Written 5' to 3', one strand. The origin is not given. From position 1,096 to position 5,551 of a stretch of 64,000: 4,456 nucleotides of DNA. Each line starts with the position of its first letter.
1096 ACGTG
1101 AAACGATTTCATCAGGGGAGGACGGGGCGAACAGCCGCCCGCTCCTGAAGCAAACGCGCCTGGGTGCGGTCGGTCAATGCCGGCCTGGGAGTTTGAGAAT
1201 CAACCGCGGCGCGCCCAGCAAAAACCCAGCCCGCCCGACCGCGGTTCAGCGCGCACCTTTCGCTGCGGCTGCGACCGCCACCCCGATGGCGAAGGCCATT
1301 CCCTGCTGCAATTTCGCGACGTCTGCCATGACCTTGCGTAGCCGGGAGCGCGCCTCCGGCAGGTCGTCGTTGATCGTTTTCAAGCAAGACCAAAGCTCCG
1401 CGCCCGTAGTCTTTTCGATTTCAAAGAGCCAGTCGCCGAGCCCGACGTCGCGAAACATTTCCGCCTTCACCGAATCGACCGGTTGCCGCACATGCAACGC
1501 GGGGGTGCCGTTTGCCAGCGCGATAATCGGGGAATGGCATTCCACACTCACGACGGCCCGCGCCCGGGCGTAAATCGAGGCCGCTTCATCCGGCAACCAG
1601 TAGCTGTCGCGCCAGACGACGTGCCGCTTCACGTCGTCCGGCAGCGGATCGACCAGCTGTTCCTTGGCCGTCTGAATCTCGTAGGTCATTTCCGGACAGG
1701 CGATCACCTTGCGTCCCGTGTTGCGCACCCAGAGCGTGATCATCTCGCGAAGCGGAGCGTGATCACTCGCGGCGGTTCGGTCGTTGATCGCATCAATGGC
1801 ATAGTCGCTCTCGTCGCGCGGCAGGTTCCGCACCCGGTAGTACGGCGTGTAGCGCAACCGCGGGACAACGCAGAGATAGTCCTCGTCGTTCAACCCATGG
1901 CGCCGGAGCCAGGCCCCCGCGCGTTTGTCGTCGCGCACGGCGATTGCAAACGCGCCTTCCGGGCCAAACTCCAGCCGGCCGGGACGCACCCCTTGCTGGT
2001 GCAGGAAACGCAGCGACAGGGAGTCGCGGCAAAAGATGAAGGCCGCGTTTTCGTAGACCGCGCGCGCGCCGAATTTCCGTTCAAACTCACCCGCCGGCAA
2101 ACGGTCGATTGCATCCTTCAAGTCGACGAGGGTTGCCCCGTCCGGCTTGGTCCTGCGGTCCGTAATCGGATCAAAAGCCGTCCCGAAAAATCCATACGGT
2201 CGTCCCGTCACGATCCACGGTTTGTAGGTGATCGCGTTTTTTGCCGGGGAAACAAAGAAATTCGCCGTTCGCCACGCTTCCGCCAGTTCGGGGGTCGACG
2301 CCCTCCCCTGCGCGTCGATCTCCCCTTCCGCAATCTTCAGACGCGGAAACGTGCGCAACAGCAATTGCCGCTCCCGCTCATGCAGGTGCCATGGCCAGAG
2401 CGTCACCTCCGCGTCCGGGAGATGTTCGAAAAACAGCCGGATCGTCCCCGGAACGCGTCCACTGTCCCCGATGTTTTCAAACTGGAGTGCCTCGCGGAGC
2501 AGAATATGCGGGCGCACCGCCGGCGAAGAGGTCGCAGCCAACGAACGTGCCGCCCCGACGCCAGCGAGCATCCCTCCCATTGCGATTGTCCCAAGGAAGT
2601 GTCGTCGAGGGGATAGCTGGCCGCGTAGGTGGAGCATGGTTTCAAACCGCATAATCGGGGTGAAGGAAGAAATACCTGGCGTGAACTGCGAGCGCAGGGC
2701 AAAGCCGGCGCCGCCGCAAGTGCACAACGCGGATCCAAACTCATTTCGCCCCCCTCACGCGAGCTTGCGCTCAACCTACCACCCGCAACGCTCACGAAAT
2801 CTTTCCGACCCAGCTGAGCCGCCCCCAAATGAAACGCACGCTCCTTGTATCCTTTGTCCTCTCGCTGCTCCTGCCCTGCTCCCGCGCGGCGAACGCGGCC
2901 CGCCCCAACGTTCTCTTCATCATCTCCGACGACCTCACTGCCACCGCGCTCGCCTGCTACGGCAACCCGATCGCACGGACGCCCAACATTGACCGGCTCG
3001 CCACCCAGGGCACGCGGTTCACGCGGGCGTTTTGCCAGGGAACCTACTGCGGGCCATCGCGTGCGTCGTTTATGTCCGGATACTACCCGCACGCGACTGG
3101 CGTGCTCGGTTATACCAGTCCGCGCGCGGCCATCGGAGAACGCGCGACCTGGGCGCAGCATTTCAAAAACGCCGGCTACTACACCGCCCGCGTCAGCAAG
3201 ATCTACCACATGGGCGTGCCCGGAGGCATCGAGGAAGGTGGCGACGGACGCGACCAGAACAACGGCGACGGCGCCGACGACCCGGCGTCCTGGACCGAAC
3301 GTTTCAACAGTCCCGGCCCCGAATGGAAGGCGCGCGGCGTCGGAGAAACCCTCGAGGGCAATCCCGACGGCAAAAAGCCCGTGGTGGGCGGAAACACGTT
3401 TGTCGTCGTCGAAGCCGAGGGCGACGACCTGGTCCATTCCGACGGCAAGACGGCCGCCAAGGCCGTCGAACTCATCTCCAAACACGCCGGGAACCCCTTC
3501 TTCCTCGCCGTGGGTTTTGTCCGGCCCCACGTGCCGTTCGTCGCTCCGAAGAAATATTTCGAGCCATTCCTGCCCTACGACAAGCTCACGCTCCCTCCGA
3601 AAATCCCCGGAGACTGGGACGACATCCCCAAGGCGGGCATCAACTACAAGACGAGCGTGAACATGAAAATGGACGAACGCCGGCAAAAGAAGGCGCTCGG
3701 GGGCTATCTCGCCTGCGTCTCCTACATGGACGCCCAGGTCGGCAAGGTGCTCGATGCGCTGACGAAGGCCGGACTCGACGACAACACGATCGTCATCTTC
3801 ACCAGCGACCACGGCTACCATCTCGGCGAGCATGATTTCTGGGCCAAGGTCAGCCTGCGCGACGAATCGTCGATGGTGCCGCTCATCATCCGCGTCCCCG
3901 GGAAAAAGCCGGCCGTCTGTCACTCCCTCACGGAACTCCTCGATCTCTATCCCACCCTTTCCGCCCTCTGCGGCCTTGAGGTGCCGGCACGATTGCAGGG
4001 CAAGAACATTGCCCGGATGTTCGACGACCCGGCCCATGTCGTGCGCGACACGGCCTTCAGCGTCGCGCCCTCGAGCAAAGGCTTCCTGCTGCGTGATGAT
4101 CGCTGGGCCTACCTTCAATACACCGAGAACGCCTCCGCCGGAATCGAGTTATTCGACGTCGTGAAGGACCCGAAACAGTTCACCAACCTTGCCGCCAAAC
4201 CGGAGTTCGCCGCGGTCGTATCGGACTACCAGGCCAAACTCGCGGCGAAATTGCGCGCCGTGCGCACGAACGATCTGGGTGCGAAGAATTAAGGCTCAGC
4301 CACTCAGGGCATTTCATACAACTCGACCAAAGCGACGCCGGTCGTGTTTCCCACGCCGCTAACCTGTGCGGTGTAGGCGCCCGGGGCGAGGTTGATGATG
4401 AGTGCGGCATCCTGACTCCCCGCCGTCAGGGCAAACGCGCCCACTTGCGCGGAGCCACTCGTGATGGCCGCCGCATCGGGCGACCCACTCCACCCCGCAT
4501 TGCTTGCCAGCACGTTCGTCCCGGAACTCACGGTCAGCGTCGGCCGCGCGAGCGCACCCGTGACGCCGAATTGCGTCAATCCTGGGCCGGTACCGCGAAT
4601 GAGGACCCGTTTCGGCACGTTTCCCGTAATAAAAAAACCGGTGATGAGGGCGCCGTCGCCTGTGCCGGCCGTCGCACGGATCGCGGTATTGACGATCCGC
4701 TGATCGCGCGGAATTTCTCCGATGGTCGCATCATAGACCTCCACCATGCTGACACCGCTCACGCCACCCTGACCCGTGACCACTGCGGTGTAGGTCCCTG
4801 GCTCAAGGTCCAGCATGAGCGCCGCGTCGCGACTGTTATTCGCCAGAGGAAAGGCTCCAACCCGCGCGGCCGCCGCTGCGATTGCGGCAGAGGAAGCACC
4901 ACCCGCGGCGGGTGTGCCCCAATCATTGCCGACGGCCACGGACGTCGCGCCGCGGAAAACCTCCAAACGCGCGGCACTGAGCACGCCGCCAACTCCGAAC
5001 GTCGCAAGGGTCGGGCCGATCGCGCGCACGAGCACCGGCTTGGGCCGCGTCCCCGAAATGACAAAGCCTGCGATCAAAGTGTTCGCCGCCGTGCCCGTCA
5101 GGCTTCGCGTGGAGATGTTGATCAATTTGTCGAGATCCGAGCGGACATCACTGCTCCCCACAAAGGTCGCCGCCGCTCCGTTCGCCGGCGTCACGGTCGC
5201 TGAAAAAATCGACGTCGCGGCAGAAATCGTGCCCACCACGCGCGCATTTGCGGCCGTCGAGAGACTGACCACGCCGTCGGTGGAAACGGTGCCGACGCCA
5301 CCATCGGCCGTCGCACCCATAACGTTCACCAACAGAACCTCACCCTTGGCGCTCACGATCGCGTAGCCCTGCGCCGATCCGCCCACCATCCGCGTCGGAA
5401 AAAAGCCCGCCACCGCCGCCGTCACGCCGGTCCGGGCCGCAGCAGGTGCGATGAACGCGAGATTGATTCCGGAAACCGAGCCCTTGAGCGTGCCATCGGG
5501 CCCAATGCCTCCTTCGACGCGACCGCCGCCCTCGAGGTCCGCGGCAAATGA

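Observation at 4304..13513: Apparent operon coupling a TonB-dependent receptor to a periplasmic sugar-dehydrogenase/HEAT/cytochrome c fusion, a CE12-like acetylesterase and an Ig-like secreted protein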

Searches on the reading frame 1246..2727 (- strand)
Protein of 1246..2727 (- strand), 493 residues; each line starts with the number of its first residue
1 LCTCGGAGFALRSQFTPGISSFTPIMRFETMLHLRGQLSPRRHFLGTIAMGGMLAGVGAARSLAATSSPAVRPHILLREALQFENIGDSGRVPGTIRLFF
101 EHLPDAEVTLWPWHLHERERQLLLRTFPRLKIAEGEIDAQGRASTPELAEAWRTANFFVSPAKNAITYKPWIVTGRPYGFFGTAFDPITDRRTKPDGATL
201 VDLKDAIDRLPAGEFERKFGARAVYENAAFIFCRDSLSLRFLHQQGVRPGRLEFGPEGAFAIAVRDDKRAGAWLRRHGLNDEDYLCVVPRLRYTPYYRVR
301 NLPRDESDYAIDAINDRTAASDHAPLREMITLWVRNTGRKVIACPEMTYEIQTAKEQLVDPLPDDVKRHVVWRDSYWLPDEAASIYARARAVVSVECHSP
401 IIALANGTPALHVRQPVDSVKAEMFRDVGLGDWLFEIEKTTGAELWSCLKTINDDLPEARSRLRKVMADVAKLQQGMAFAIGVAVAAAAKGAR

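Call 4: search_protein_families(library=pfam, proteins=[window:1246-2727:-], max_evalue=0.01)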
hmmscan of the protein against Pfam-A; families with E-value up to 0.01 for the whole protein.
window:1246-2727:- (493 aa): 1 family
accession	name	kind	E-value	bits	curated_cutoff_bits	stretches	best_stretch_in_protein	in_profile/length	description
PF04230.19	PS_pyruv_trans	-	2.8e-08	34.5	25.3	1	221-413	116-276/280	Polysaccharide pyruvyl transferase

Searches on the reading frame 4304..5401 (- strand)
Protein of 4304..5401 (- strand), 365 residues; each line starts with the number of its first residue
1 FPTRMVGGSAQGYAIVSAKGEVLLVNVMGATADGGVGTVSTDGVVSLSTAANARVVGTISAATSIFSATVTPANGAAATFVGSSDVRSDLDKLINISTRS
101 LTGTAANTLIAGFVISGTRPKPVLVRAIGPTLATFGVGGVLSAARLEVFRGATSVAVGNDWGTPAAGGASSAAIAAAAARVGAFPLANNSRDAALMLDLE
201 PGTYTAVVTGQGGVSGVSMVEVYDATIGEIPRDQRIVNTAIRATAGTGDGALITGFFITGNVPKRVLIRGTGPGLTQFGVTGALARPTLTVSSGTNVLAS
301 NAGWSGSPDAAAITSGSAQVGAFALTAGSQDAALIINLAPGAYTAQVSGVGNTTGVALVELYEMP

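Call 71: search_protein_families(library=pfam, proteins=[window:4304-5401:-], max_evalue=10)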
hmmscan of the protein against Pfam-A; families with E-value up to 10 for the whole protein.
window:4304-5401:- (365 aa): 1 family
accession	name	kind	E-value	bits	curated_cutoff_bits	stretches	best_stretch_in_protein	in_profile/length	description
PF11342.13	DUF3144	-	2.5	9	25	1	158-196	12-50/77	Protein of unknown function (DUF3144)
